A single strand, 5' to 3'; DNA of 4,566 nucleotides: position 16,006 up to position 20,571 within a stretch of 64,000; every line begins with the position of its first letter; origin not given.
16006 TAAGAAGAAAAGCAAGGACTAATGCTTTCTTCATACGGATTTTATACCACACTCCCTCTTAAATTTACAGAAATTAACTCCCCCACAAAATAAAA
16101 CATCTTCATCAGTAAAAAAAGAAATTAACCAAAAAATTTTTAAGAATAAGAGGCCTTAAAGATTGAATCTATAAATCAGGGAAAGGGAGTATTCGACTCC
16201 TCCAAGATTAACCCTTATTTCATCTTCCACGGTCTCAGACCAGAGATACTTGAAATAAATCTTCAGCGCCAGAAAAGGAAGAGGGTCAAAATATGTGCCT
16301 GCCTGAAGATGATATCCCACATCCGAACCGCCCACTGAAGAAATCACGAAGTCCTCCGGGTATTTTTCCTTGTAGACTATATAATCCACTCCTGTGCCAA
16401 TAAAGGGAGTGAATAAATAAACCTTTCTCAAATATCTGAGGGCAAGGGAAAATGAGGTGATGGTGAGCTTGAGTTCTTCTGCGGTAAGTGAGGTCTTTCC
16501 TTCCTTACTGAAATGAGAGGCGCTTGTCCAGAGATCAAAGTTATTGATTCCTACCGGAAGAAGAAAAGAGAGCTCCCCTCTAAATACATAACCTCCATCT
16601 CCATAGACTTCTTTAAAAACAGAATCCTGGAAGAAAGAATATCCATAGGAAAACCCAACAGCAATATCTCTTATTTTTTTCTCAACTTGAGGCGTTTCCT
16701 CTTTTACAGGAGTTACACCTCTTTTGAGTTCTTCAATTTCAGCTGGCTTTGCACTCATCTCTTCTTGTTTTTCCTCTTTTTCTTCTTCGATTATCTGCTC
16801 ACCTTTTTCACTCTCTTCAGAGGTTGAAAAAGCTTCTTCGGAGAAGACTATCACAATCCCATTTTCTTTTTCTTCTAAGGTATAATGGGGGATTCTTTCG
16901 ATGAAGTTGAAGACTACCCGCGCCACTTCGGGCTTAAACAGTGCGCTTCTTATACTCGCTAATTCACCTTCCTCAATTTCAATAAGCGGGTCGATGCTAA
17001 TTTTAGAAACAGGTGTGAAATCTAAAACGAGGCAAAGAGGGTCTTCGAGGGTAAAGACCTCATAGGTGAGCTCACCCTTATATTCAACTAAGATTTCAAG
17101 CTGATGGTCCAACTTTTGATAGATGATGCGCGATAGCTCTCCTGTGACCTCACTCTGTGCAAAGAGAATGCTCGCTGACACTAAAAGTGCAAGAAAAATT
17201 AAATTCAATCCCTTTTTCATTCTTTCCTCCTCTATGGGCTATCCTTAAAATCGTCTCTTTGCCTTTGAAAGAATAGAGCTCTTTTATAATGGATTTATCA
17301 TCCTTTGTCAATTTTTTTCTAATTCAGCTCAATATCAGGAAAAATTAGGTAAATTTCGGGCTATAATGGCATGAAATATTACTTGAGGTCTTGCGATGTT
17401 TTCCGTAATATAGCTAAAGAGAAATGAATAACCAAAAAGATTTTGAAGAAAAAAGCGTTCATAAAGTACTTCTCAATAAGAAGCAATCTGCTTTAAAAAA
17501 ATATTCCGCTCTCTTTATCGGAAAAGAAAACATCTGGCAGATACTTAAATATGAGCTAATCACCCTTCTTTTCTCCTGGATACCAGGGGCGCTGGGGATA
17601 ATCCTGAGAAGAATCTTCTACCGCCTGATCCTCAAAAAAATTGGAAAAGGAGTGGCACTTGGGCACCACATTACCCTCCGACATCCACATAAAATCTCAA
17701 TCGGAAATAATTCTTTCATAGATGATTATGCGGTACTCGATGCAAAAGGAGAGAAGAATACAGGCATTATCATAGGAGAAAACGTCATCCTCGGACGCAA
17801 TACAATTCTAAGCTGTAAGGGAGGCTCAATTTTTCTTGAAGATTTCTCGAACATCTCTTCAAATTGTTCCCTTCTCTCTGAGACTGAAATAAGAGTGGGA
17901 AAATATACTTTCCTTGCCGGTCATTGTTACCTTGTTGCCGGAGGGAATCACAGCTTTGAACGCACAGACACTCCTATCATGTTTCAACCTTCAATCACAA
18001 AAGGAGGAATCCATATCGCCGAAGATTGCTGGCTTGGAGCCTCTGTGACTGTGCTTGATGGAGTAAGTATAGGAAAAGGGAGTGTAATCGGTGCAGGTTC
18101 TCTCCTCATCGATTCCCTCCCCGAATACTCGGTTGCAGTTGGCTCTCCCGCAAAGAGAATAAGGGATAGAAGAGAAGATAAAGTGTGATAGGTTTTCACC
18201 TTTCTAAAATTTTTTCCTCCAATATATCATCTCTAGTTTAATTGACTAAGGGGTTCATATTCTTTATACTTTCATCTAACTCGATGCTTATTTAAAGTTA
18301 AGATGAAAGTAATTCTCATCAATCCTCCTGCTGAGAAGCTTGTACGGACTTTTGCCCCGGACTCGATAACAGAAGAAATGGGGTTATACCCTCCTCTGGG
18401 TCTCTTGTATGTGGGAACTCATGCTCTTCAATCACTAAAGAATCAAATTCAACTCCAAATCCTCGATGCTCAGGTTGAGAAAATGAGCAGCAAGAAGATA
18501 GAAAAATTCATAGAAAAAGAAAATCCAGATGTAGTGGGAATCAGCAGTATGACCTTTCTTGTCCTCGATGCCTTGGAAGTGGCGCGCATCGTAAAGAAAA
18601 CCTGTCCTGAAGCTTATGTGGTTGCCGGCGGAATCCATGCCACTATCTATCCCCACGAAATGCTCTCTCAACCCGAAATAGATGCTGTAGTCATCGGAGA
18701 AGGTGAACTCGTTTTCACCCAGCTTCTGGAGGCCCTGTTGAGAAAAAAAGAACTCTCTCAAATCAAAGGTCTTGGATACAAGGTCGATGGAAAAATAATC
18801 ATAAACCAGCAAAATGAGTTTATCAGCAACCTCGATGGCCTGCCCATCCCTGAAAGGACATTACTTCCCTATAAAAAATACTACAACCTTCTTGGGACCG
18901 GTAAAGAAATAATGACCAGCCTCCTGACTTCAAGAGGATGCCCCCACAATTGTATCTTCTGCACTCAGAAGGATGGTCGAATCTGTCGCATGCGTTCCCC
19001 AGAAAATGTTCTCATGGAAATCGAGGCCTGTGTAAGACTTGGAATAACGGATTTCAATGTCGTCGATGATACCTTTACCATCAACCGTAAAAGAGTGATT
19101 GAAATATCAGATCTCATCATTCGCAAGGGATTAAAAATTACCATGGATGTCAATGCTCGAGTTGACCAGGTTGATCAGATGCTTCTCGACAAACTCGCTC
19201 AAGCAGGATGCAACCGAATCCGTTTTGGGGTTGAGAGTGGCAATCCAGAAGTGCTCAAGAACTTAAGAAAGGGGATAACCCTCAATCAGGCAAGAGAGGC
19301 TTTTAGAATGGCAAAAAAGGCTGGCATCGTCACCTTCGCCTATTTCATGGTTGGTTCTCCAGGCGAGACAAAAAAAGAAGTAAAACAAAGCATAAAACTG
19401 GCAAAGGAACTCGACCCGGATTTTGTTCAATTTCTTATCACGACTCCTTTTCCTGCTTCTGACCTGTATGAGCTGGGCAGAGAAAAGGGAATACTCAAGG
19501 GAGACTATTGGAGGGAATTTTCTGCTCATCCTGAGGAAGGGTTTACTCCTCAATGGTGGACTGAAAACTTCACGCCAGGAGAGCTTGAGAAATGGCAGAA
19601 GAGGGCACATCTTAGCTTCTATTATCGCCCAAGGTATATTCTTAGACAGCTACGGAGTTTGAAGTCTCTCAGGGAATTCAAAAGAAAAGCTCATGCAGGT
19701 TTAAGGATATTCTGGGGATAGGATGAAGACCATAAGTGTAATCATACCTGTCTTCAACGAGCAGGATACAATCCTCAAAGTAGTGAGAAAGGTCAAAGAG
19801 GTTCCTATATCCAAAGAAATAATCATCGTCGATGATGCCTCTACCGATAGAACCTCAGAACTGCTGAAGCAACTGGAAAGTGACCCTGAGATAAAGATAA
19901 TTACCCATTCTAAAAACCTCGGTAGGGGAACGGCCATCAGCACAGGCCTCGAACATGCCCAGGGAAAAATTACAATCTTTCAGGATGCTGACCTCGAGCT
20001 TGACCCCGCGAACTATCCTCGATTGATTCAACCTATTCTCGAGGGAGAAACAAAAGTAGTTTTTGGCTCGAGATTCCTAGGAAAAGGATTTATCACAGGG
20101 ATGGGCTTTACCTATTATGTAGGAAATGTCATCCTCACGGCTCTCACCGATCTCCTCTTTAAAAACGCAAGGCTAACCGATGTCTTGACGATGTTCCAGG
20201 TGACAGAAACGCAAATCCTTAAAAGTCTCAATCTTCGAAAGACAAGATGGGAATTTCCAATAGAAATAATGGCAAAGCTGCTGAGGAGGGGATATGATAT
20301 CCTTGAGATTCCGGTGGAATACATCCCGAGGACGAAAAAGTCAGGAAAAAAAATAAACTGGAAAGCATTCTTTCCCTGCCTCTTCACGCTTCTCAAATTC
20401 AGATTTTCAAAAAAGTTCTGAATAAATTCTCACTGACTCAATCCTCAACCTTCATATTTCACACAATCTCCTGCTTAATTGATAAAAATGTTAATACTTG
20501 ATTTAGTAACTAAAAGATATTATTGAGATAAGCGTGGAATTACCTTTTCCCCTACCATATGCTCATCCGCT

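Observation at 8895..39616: About 30 kb envelope-decoration island with GT-C enzymes, Thr-type sulfatase-fold proteins and secreted propeller-BACON proteins, but no polysaccharide export or polymerisation genes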

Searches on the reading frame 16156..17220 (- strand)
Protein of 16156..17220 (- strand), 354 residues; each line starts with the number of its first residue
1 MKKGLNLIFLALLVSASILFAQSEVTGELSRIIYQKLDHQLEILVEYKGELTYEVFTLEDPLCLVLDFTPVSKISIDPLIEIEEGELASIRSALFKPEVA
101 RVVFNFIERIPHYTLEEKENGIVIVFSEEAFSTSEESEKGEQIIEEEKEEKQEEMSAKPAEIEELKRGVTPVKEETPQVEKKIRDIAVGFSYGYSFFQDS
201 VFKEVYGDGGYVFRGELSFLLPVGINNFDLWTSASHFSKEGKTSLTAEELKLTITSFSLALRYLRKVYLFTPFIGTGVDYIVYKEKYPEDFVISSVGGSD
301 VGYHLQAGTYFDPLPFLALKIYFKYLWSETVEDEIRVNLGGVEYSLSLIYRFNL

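Call 3: search_protein_families(library=pfam, proteins=[window:16156-17220:-], max_evalue=0.01)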
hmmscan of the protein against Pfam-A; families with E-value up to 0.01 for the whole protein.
window:16156-17220:- (354 aa): 1 family
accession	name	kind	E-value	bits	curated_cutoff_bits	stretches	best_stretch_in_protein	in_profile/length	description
PF13505.12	OMP_b-brl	-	6.3e-05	23.7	28.7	1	188-352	24-175/175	Outer membrane protein beta-barrel domain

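Call 14: search_protein_families(library=ncbifam, proteins=[window:16156-17220:-], max_evalue=0.001)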
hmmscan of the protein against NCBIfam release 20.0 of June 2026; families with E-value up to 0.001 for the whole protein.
window:16156-17220:- (354 aa): 0 families

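Call 71: search_protein_families(library=pfam, proteins=[window:16156-17220:-], max_evalue=1)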
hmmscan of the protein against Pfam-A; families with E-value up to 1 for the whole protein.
window:16156-17220:- (354 aa): 2 families
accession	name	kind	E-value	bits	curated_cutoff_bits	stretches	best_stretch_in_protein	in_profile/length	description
PF13505.12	OMP_b-brl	-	6.3e-05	23.7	28.7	1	188-352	24-175/175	Outer membrane protein beta-barrel domain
PF11741.13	AMIN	-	0.051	14.1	20.5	1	38-125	8-100/101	AMIN domain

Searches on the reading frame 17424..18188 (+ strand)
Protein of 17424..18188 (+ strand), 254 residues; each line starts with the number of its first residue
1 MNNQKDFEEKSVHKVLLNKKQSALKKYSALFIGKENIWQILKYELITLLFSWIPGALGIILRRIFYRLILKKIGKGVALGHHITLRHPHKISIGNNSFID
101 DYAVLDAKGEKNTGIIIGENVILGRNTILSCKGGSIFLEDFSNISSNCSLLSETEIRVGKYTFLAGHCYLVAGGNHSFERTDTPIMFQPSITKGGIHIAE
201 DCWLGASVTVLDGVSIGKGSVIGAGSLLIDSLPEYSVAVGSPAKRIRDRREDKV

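Call 3: search_protein_families(library=pfam, proteins=[window:17424-18188:+], max_evalue=0.01)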
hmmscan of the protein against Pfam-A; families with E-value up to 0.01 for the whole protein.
window:17424-18188:+ (254 aa): 3 families
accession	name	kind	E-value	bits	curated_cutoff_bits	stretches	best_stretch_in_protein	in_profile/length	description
PF00132.30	Hexapep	-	1.1e-13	50.7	27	1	195-228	1-34/36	Bacterial transferase hexapeptide (six repeats)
PF14602.12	Hexapep_2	-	1.7e-07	31.3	27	1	198-226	4-30/34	Hexapeptide repeat of succinyl-transferase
PF25084.1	LbH_EIF2B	-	0.0083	16.6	54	0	200-225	71-96/105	EIF2B subunit epsilon LbH domain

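Call 14: search_protein_families(library=ncbifam, proteins=[window:17424-18188:+], max_evalue=0.001)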
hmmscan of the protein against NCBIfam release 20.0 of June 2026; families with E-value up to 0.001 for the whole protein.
window:17424-18188:+ (254 aa): 40 families (the best 25 are shown)
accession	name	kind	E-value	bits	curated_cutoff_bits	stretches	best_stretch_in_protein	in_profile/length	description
NF007797.0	PRK10502.1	subfamily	3.2e-29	101.9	192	2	138-251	75-181/183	WcaF family extracellular polysaccharide biosynthesis acetyltransferase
TIGR04008.1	WcaF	equivalog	3.4e-23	82.5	326.3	2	114-250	51-179/180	colanic acid biosynthesis acetyltransferase WcaF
NF007240.0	PRK09677.1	equivalog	8.3e-21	74.3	243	1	134-250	64-185/192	putative lipopolysaccharide biosynthesis O-acetyl transferase WbbJ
NF038307.1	EPS_acetyl_HpsU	equivalog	1.6e-20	73.5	305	2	114-246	51-175/178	hormogonium polysaccharide biosynthesis acetyltransferase HpsU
NF041874.1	EPS_EpsC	equivalog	1.8e-15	57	150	1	197-248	115-166/168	serine O-acetyltransferase EpsC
TIGR03570.1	NeuD_NnaD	subfamily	3.3e-15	56.2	160.8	1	191-244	149-202/202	NeuD/PglB/VioB family sugar acetyltransferase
TIGR03308.1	phn_thr-fam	hypoth_equivalog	4.6e-14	52.7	201.65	1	192-251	105-164/204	phosphonate metabolim protein, transferase hexapeptide repeat family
NF000311.1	Vat_ABCDEFH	equivalog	1.6e-13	50.7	300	1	190-253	101-168/201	Vat family streptogramin A O-acetyltransferase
NF007076.0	PRK09527.1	equivalog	4.1e-13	49.2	347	1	160-249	93-185/203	galactoside O-acetyltransferase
NF058585.1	HptprglPActTf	PfamEq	6e-13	48.7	300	1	194-252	105-163/172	heptaprenylglyceryl phosphate O-acetyltransferase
TIGR03532.1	DapD_Ac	equivalog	2.1e-12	47.2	231.75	1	195-249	160-214/231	2,3,4,5-tetrahydropyridine-2,6-dicarboxylate N-acetyltransferase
NF050158.1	CarbAnhydGPos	equivalog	3e-11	43.3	250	1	197-252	89-146/172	gamma carbonic anhydrase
NF033468.1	stregram_VatI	exception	3.7e-11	43.2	415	1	154-251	58-168/208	streptogramin A O-acetyltransferase Vat(I)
NF000101.1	stregram_VatA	exception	3.7e-11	43.1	450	1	100-253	10-176/219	streptogramin A O-acetyltransferase Vat(A)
TIGR01172.1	cysE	equivalog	2.3e-10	40.8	210.65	1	198-244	116-162/162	serine O-acetyltransferase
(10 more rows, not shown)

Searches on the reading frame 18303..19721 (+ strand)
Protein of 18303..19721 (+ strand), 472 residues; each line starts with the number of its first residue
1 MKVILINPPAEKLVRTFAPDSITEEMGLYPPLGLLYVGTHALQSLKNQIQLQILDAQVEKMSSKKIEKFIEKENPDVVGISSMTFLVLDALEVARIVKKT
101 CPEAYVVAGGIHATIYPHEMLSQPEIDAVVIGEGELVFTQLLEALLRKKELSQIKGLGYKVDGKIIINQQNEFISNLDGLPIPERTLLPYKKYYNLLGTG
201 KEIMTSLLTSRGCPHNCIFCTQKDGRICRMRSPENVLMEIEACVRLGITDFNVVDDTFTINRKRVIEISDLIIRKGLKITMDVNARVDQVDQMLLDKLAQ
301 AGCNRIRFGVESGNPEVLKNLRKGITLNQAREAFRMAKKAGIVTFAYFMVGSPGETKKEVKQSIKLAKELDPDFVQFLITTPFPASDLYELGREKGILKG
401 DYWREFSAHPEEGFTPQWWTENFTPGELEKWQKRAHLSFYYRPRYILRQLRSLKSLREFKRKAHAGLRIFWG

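Call 3: search_protein_families(library=pfam, proteins=[window:18303-19721:+], max_evalue=0.01)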
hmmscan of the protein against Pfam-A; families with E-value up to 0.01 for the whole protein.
window:18303-19721:+ (472 aa): 3 families
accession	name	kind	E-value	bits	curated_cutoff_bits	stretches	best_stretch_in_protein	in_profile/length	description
PF04055.27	Radical_SAM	-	6.2e-31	108.2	29.5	1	209-366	3-165/166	Radical SAM superfamily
PF02310.24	B12-binding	-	2.2e-21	76.3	32.1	1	29-141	12-120/121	B12 binding domain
PF19864.5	Radical_SAM_N2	-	0.0023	17.9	29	1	101-150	84-130/151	Radical SAM proteins, N-terminal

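Call 14: search_protein_families(library=ncbifam, proteins=[window:18303-19721:+], max_evalue=0.001)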
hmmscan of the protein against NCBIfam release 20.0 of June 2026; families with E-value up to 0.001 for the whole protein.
window:18303-19721:+ (472 aa): 43 families (the best 25 are shown)
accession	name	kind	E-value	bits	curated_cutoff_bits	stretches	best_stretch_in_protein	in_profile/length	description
TIGR02026.1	BchE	equivalog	1.1e-69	235.6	481.35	1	27-448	18-435/497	magnesium-protoporphyrin IX monomethyl ester anaerobic oxidative cyclase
TIGR03471.1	HpnJ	equivalog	4e-57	194.1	577.6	1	52-465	48-459/472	hopanoid biosynthesis associated radical SAM protein HpnJ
NF038361.1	rSAM_Sden_1168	equivalog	1.8e-48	165.4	575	1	60-396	126-477/560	Sden_1168 family B12-binding radical SAM P-methyltransferase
NF050148.1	rSAM_ApyD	equivalog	3.4e-46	157.9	750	1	65-366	65-362/645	RiPP biosynthesis radical SAM protein ApyD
TIGR04479.1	bcpD_PhpK_rSAM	subfamily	6.6e-41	140.2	600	1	64-375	100-414/504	PhpK family radical SAM P-methyltransferase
TIGR04367.1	HpnR_B12_rSAM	equivalog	2.7e-37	128.4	650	1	31-390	22-371/490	hopanoid C-3 methylase HpnR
TIGR04014.1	B12_SAM_MJ_0865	equivalog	9e-36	123.6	360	1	63-391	27-357/434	methyl-coenzyme M reductase glutamine C-methyltransferase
TIGR03975.1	rSAM_ocin_1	subfamily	1.3e-35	123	281.85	1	56-369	111-429/606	RiPP maturation radical SAM C-methyltransferase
TIGR04072.2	rSAM_ladder_B12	equivalog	3.3e-35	121.6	360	1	31-375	18-354/443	lipid biosynthesis B12-binding/radical SAM protein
NF033070.1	rSAM_AprD4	equivalog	3.7e-33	115.1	500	1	24-402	35-400/456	AprD4 family radical SAM diol-dehydratase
TIGR04013.1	B12_SAM_MJ_1487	hypoth_equivalog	9.2e-31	107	251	2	56-252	24-201/382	TIGR04013 family B12-binding domain/radical SAM domain-containing protein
NF040542.1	rSAM_RCCLKC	equivalog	1.3e-30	106.9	450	1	40-361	18-341/423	arsinothricin biosynthesis radical SAM protein ArsL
TIGR04385.1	B12_rSAM_cofa1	equivalog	1.5e-29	103.5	450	1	31-369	20-363/438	B12 lower ligand biosynthesis radical SAM protein BzaD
TIGR04190.1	B12_SAM_Ta0216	equivalog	1.7e-28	99.6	500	1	31-372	37-396/554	TIGR04190 family B12-binding domain/radical SAM domain protein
NF033712.0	B12_rSAM_KedN5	subfamily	6.3e-26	90.7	700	1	36-358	24-358/624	KedN5 family methylcobalamin-dependent radical SAM C-methyltransferase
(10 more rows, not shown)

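Call 63: search_solved_structures(query=window:18303-19721:+, max_evalue=0.001)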
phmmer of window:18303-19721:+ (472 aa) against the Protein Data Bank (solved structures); distinct sequences matched with E-value up to 0.001: 20.
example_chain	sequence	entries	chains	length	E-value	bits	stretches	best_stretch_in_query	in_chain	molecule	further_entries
6fd2_B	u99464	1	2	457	3.2e-27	98.4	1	175-410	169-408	Putative apramycin biosynthetic oxidoreductase 4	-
9ccb_A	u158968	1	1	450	4.8e-22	81.4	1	73-389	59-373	Radical SAM core domain-containing protein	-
7kdx_A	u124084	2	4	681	2.4e-13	52.7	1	74-364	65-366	Methyltransferase TokK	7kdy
6wte_A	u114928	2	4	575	1.5e-12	50.1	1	195-378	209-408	B12-binding domain-containing protein | Tryptophan-C2-methyltransferase containing B12-binding domain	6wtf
5ul2_A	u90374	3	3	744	4.7e-12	48.5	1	36-344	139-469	OxsB protein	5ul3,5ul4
9n1b_A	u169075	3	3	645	2.9e-08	35.9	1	100-365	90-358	Radical SAM protein | Radical SAM enzyme CysS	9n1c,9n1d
3ciw_A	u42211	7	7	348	4.2e-07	32.1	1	205-388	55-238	FeFe-Hydrogenase maturase | [FeFe] hydrogenase maturase subunit HydE | Biotin synthetase, putative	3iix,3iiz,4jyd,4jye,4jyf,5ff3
5fep_A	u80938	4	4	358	4.5e-07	32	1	205-388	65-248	[FeFe] hydrogenase maturase subunit HydE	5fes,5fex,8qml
7o1p_A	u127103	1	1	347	6e-07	31.6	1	205-388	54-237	[FeFe] hydrogenase maturase subunit HydE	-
3cix_A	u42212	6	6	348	6e-07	31.6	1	205-388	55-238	FeFe-Hydrogenase maturase | [FeFe] hydrogenase maturase subunit HydE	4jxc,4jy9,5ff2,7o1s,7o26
8qmk_A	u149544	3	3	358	6.2e-07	31.6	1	205-388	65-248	[FeFe] hydrogenase maturase subunit HydE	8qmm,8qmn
7o1o_A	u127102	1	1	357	6.3e-07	31.5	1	205-388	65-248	[FeFe] hydrogenase maturase subunit HydE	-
5few_A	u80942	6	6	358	6.4e-07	31.5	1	205-388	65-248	[FeFe] hydrogenase maturase subunit HydE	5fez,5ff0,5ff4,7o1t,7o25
4jy8_A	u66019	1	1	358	6.4e-07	31.5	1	205-388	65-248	FEFE-HYDROGENASE MATURASE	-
6ia8_A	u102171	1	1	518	5.3e-06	28.5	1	279-393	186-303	Histone acetyltransferase, ELP3 family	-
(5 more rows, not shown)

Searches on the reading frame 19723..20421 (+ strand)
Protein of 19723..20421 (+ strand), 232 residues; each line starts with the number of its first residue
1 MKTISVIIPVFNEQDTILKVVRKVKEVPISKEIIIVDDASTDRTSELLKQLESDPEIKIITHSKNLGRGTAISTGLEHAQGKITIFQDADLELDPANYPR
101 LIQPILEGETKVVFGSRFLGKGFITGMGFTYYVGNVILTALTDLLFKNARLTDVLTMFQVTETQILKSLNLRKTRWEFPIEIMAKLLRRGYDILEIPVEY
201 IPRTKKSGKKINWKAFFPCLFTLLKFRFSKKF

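Call 3: search_protein_families(library=pfam, proteins=[window:19723-20421:+], max_evalue=0.01)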
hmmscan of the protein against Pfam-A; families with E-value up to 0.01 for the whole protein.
window:19723-20421:+ (232 aa): 4 families
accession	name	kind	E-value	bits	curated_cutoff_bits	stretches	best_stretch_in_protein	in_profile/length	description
PF00535.33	Glycos_transf_2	-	9e-34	117.3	23.3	1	5-124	1-122/168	Glycosyl transferase family 2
PF13641.12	Glyco_tranf_2_3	-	7.9e-06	26.5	27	1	4-105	3-111/230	Glycosyltransferase like family 2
PF10111.15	Glyco_tranf_2_2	-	8.5e-06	25.9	27.3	1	5-91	1-92/276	Glycosyltransferase like family 2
PF13704.12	Glyco_tranf_2_4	-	0.00031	21.6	27.5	1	12-89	2-80/98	Glycosyl transferase family 2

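Call 14: search_protein_families(library=ncbifam, proteins=[window:19723-20421:+], max_evalue=0.001)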
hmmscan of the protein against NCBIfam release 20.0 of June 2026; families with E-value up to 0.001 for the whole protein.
window:19723-20421:+ (232 aa): 24 families
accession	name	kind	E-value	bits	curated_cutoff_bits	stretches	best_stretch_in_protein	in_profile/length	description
TIGR04182.1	glyco_TIGR04182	equivalog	5.4e-26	91.7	325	1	4-212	2-202/293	S-layer glycoprotein N-glycosyltransferase AglJ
TIGR04283.1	glyco_like_mftF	equivalog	6e-19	68.5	182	1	4-126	1-119/221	TIGR04283 family arsenosugar biosynthesis glycosyltransferase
NF058614.1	PPMAGASynPpgS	equivalog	1.4e-17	63.9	370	1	5-201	3-197/226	polyprenyl-phospho-N-acetylgalactosaminyl synthase PpgS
NF047588.1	GlcsyltransPgfSStrep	equivalog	6.2e-17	61.8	500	1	4-109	3-114/308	glycosyltransferase PgfS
NF007986.1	PRK10714.1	equivalog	7e-17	61.4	529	1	2-109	6-119/316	undecaprenyl-phosphate 4-deoxy-4-formamido-L-arabinose transferase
NF007482.0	PRK10073.1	equivalog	3.8e-16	59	423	1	2-105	6-110/334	glycosyltransferase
TIGR03937.1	PgaC_IcaA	equivalog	4.9e-16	58.7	422.3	1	2-106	45-151/407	poly-beta-1,6-N-acetyl-D-glucosamine synthase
NF047683.1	TeichurnBiosyTuaG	equivalog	1.8e-15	57.3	400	1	3-172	7-175/252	teichuronic acid biosynthesis protein TuaG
NF041391.1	DPhHxTase_Halo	equivalog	5e-14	51.8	375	1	10-204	3-187/213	dolichyl-phosphate hexose transferase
NF010496.0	PRK13915.1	equivalog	9.2e-14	51.2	262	1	2-109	31-146/307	glucosyl-3-phosphoglycerate synthase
TIGR03965.1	mycofact_glyco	equivalog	2.7e-12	46.3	280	1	2-97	74-171/467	mycofactocin biosynthesis glycosyltransferase MftF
NF041875.1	EPS_EpsD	equivalog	8e-12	45.2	370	1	4-115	1-114/325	exopolysaccharide biosynthesis glycosyltransferase EpsD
NF050050.1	ProtGlycPglI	equivalog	6.8e-11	42.1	500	1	2-113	2-116/306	GalNAc(5)-diNAcBac-PP-undecaprenol beta-1,3-glucosyltransferase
NF053739.1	GlytfEpsEBac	equivalog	5.1e-08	32.2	450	1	4-90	3-92/265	glycosyltransferase EpsE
NF045692.1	OglycostaseCruG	equivalog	9.4e-08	31.4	600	1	2-102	41-149/386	2'-O-glycosyltransferase CruG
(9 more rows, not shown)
